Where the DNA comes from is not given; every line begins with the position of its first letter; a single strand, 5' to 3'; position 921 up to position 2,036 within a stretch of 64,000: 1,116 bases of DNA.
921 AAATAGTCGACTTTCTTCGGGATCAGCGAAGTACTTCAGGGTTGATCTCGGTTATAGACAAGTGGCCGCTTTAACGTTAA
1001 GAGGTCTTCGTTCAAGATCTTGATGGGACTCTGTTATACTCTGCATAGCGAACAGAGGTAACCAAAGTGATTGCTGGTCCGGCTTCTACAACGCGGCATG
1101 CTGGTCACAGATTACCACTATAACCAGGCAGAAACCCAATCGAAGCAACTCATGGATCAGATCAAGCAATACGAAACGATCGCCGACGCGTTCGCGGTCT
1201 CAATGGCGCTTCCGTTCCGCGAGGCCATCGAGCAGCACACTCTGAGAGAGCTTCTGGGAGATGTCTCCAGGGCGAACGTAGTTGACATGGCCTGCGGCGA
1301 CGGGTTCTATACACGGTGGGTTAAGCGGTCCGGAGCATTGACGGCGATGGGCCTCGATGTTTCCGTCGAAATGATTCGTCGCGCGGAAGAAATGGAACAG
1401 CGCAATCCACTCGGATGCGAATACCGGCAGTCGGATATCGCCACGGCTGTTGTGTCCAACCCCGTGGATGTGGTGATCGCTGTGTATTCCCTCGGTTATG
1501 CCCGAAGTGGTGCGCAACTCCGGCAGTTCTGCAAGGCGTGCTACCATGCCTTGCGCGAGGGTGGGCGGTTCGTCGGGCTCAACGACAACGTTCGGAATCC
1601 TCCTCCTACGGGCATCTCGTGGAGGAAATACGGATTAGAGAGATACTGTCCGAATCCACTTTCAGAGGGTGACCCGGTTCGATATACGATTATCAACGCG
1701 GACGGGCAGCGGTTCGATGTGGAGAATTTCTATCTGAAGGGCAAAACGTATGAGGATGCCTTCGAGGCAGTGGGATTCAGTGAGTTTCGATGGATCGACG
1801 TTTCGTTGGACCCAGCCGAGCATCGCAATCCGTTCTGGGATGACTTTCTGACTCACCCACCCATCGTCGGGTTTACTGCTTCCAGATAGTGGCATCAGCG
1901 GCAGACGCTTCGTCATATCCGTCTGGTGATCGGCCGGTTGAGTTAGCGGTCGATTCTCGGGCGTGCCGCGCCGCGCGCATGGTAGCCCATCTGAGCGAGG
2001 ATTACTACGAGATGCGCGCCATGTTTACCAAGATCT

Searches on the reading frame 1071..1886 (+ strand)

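Call 37: search_protein_families(library=padloc, proteins=[window:1071-1886:+], max_evalue=0.00001)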
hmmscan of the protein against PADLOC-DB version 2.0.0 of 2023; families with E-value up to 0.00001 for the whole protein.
window:1071-1886:+ (272 aa): 1 family
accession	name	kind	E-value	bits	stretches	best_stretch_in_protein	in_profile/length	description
PDLC04134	mad2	-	3e-12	44.1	1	42-168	263-393/492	mads_2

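Call 38: search_protein_families(library=pfam, proteins=[window:1071-1886:+], max_evalue=0.00001)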
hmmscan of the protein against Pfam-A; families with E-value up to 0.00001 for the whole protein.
window:1071-1886:+ (272 aa): 4 families
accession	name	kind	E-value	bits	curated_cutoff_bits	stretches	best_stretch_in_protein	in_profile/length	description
PF13649.12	Methyltransf_25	-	2.6e-14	54.1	27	1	70-165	1-97/97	Methyltransferase domain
PF08241.18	Methyltransf_11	-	2.3e-13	51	21.2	1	71-168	1-94/95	Methyltransferase domain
PF08242.18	Methyltransf_12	-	6.1e-10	40.1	30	1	72-167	2-98/98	Methyltransferase domain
PF13847.12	Methyltransf_31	-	2.3e-08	34.3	27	1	67-168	4-108/145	Methyltransferase domain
